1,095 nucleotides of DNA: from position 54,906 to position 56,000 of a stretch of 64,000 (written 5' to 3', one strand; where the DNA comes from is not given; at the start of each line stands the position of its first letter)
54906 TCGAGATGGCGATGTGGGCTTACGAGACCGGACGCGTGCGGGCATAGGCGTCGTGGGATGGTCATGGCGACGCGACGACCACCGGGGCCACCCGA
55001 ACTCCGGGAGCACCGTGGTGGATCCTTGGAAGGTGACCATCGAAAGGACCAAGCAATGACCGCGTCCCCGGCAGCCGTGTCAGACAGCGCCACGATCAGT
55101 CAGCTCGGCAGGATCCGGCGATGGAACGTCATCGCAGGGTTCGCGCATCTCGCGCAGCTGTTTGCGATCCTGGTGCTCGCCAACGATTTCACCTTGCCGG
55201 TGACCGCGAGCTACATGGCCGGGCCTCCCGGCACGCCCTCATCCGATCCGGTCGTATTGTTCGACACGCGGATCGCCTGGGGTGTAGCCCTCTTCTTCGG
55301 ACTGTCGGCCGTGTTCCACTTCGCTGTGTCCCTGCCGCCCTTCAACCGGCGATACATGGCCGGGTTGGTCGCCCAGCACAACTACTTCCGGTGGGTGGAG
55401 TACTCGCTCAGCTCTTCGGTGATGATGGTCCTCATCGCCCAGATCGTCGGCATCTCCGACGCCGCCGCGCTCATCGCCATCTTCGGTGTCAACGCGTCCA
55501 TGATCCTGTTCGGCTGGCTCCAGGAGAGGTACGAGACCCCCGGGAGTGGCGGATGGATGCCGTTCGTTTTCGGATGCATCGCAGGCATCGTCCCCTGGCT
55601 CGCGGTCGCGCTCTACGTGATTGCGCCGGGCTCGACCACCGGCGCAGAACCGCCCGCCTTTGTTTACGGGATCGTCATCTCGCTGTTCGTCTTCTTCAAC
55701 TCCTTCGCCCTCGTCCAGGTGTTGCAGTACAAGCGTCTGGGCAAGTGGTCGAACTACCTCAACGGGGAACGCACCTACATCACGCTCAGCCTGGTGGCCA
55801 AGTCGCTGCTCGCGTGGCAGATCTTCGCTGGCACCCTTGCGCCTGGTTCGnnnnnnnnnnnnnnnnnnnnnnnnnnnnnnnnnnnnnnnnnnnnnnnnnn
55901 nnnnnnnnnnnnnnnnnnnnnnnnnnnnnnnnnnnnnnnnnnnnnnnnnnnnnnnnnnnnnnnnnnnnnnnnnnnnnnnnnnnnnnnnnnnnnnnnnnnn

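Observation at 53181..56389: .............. lies in line behind an intramembrane-type histidine kinase/NarL regulator pair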

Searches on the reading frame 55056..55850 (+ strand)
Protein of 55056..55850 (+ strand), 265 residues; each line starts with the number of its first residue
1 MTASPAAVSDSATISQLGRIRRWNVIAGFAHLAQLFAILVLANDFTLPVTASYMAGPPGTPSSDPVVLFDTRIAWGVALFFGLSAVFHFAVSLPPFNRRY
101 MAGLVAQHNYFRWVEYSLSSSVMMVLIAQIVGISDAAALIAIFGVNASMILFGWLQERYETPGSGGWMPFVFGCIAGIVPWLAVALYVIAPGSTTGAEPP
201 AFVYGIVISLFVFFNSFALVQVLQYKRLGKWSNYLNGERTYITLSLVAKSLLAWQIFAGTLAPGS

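Call 3: search_protein_families(library=pfam, proteins=[window:55056-55850:+], max_evalue=0.01)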
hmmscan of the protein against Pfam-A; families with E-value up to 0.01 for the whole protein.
window:55056-55850:+ (265 aa): 1 family
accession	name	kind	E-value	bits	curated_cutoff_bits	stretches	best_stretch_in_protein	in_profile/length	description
PF18761.7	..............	-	2.2e-98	328.9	26.7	1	20-261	1-242/242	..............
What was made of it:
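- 55056..55853 (+): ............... PF18761, E 2e-98 (call 3).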

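Call 9: find_related_loci(query=window:55056-55850:+, collection=genome_contigs, flank=10000)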
Query window:55056-55850:+ (265 aa) in genome_contigs; peptide patterns used: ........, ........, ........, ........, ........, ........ (x = any residue, [..] = any of these).
493 stretches matched a pattern; 313 encode a relative of the query (tblastn E <= 1e-3); the best 80 are kept; 80 distinct loci.
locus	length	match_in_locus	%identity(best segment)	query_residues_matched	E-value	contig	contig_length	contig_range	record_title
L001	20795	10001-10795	96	1-265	2e-167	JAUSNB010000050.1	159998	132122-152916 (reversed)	MAG: Actinomycetota bacterium isolate E19_metabat.bin.114 E19_k141_750208, whole genome shotgun sequence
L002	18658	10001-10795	85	1-265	3e-152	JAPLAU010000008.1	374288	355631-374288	MAG: Actinomycetota bacterium isolate LacPavin_0818_WC45_MAG_62_14 LacPavin_0818_WC45_scaffold_626683, whole genome shot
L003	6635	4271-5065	81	1-265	3e-145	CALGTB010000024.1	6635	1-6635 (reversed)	MAG TPA_asm: uncultured actinobacterium isolate SRR5576001_bin.111_CONCOCT_v1.1_MAG genome assembly, contig: ERZ795033.8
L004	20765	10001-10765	82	9-263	6e-141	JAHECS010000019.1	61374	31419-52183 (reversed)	MAG: Actinomycetes bacterium isolate Ww175 NODE_688_length_61374_cov_31.798524, whole genome shotgun sequence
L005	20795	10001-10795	83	1-265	2e-140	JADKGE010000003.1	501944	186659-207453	MAG: Actinomycetota bacterium isolate Ribe_18-Q3-R11-54_BATAC.412 tig00002339-10-5012630, whole genome shotgun sequence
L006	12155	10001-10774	79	4-263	3e-135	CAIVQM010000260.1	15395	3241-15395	uncultured bacterium isolate Kiruna3_bin-1975 genome assembly, contig: bin-1975:260/535, whole genome shotgun sequence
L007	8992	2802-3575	79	4-263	3e-135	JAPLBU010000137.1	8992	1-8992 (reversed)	MAG: Actinomycetota bacterium isolate LacPavin_0818_WC45_MAG_67_6 LacPavin_0818_WC45_scaffold_55800, whole genome shotgu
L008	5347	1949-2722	80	4-263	2e-132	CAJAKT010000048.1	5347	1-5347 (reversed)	uncultured bacterium isolate Loc090907-6m_bin-560 genome assembly, contig: bin-560:048/616, whole genome shotgun sequenc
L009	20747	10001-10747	77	15-263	4e-122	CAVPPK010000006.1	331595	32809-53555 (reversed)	MAG: uncultured bacterium isolate MFD09848.bin.2.19 genome assembly, contig: contig_4480, whole genome shotgun sequence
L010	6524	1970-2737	71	10-265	5e-122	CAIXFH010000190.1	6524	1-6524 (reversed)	MAG: uncultured actinobacterium isolate Umea_bin-04446 genome assembly, contig: bin-04446:190/232, whole genome shotgun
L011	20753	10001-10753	76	15-265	2e-121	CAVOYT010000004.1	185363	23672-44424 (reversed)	MAG: uncultured bacterium isolate MFD09779.bin.2.190 genome assembly, contig: contig_37039, whole genome shotgun sequenc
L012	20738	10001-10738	75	17-262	6e-121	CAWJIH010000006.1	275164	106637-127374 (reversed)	MAG: uncultured Actinomycetes bacterium isolate MFD03804.bin.1.168 genome assembly, contig: contig_23680, whole genome s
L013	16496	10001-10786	73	2-263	2e-120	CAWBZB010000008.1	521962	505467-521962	MAG: uncultured bacterium isolate MFD09779.bin.1.334 genome assembly, contig: contig_38518, whole genome shotgun sequenc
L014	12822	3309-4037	77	20-262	1e-118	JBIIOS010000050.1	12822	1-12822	MAG: Candidatus Nanopelagicales bacterium isolate ME2002-11-07_3300042865_group1_bin129 Rohwer_bin361_scaffold_4837_c1,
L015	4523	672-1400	76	20-262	1e-118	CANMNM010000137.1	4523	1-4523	MAG: Actinobacteria bacterium isolate ZE-3nov15-100 genome assembly, contig: ZE-3nov15-C35193, whole genome shotgun sequ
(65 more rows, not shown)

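Call 17: search_protein_families(library=pfam, proteins=[L005:243-1622:+, L005:5888-8410:-, L005:8410-9060:-, L005:9146-9850:-, L005:11320-11790:-, L005:12114-14093:+], max_evalue=0.01)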
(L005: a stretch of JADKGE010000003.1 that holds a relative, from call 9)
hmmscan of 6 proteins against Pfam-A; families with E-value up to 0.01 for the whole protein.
L005:243-1622:+ (460 aa): 1 family
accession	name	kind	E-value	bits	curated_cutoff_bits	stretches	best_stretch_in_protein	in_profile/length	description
PF03976.20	PPK2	-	3.3e-92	308.6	22.3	1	206-428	2-224/229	Polyphosphate kinase 2 (PPK2)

L005:5888-8410:- (840 aa): 1 family
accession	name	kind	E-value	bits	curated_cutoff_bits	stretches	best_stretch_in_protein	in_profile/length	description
PF05787.19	PhoX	-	1.8e-08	34.5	24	1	215-422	229-454/515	Alkaline phosphatase PhoX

L005:8410-9060:- (216 aa): 0 families

L005:9146-9850:- (234 aa): 0 families

L005:11320-11790:- (156 aa): 0 families

L005:12114-14093:+ (660 aa): 2 families
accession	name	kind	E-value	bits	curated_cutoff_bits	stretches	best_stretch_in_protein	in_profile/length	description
PF06738.18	ThrE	-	1.6e-41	142.8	26.3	1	255-494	2-240/241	Putative threonine/serine exporter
PF12821.13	ThrE_2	-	0.0049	17.6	27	0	366-490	3-125/129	Threonine/Serine exporter, ThrE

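Call 44: search_solved_structures(query=window:55056-55850:+, show_alignments=1)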
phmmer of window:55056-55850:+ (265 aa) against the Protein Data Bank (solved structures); distinct sequences matched with E-value up to 0.001: 6.
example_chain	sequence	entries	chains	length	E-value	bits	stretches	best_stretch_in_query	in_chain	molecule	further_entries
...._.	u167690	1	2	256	2e-104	351.9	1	13-263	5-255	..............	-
6su3_X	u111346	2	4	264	2e-104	351.9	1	13-264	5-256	48C12 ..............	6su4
6uh3_A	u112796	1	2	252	1.5e-103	349.1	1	13-261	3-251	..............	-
6is6_A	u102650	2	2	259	2.7e-54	187.6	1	19-263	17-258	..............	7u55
7clj_A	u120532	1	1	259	6.5e-54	186.4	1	19-263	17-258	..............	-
9vfc_A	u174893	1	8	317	5.4e-35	124.4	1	21-264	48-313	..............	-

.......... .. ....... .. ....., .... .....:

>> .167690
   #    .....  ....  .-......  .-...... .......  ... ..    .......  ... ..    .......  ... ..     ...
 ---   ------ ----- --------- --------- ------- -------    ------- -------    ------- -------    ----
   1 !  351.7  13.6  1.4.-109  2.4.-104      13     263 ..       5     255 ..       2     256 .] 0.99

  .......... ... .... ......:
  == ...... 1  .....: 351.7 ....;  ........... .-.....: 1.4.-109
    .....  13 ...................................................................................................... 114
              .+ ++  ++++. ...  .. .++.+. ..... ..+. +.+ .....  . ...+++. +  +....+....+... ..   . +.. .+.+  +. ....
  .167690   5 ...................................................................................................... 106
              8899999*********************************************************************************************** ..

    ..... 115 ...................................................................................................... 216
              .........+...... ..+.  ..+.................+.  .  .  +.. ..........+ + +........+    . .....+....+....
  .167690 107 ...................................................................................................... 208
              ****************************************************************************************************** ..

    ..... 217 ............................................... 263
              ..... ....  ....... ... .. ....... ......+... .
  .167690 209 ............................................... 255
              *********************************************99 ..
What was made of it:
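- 55056..55853 (+): E 2e-104 to 48C12, with Glu107 and Lys241 conserved (call 44).
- On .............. (PF18761 / NCBIfam NF038020): The alignment to 6SU3/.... puts E115 on E107 and K249 on K241 (call 44). Expected from the close similarity to 48C12 (alignment E 2e-104, call 44).
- Closest known: 48C12 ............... Same: Full-length alignment at E 2e-104, with Glu107, Lys241 and the overall seven-TM pattern conserved (call 44).
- Checked: The counterion Glu107 corresponds to E115 (WVEYS) and the Schiff-base Lys241 to K249 (SLVAKS) (call 44).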

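Call 63: search_protein_families(library=ncbifam, proteins=[window:55056-55850:+], max_evalue=0.001)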
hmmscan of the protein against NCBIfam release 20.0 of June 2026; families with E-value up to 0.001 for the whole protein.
window:55056-55850:+ (265 aa): 1 family
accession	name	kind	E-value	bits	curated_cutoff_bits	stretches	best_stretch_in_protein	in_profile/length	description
NF038020.1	HeR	equivalog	3.1e-100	334.7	100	1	20-261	1-244/244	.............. HeR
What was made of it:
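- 55056..55853 (+): NCBIfam HeR equivalog (call 63).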

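Call 65: search_protein_families(library=pfam, proteins=[L002:8431-9402:-, L002:10849-11160:-, L004:9368-9940:+, L004:11180-12343:+, L006:9396-9923:+, L006:10873-11412:+, L009:9410-9883:+, L009:10829-11227:-, L012:9251-9988:+, L012:10780-11331:+], max_evalue=0.01)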
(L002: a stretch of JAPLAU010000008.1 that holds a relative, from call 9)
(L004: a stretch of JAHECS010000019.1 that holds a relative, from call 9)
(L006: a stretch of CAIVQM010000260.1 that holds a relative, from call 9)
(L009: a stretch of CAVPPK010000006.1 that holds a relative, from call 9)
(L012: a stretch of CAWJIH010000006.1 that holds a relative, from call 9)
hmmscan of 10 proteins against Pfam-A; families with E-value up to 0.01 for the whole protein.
L002:8431-9402:- (323 aa): 1 family
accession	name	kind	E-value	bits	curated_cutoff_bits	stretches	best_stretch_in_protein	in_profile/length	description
PF00248.27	Aldo_ket_red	-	1.3e-78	264.5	24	1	12-302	1-287/291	Aldo/keto reductase family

L002:10849-11160:- (103 aa): 1 family
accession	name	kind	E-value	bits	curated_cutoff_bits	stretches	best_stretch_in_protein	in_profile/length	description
PF02656.20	DUF202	-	2.3e-10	41.2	23.4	1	11-67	5-62/68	Domain of unknown function (DUF202)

L004:9368-9940:+ (191 aa): 2 families
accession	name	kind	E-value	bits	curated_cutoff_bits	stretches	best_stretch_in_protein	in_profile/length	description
PF00583.31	Acetyltransf_1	-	6.7e-05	23.6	20.7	1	58-136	28-91/116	Acetyltransferase (GNAT) family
PF13508.13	Acetyltransf_7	-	0.0024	18.6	27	1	68-172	8-83/84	Acetyltransferase (GNAT) domain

L004:11180-12343:+ (388 aa): 2 families
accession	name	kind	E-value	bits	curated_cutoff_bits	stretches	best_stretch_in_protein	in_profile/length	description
PF09865.15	DUF2092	-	0.004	17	21.2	1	102-274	36-207/212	Predicted periplasmic protein (DUF2092)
PF03888.20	MucB_RseB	-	0.0075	16.3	22.3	0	180-242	95-151/178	MucB/RseB N-terminal domain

L006:9396-9923:+ (176 aa): 0 families

L006:10873-11412:+ (180 aa): 0 families

L009:9410-9883:+ (158 aa): 1 family
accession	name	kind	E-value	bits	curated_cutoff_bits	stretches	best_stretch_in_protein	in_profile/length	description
PF02627.25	CMD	-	7.8e-05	23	23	1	3-53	6-56/84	Carboxymuconolactone decarboxylase family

L009:10829-11227:- (132 aa): 2 families
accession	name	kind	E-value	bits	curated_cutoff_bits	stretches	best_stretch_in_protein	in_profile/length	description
PF03724.22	META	-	5.6e-23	81.5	24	1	46-129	22-108/109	META domain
PF18692.7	DUF5640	-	0.0046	17.2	28.5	1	37-81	4-47/85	Family of unknown function (DUF5640)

L012:9251-9988:+ (246 aa): 1 family
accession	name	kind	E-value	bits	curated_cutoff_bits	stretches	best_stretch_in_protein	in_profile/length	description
PF00689.26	Cation_ATPase_C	-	5e-35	121.3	27.3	1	68-239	2-175/175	Cation transporting ATPase, C-terminus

L012:10780-11331:+ (184 aa): 0 families
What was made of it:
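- HeR neighbours in other close relatives are heterogeneous (call 65).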
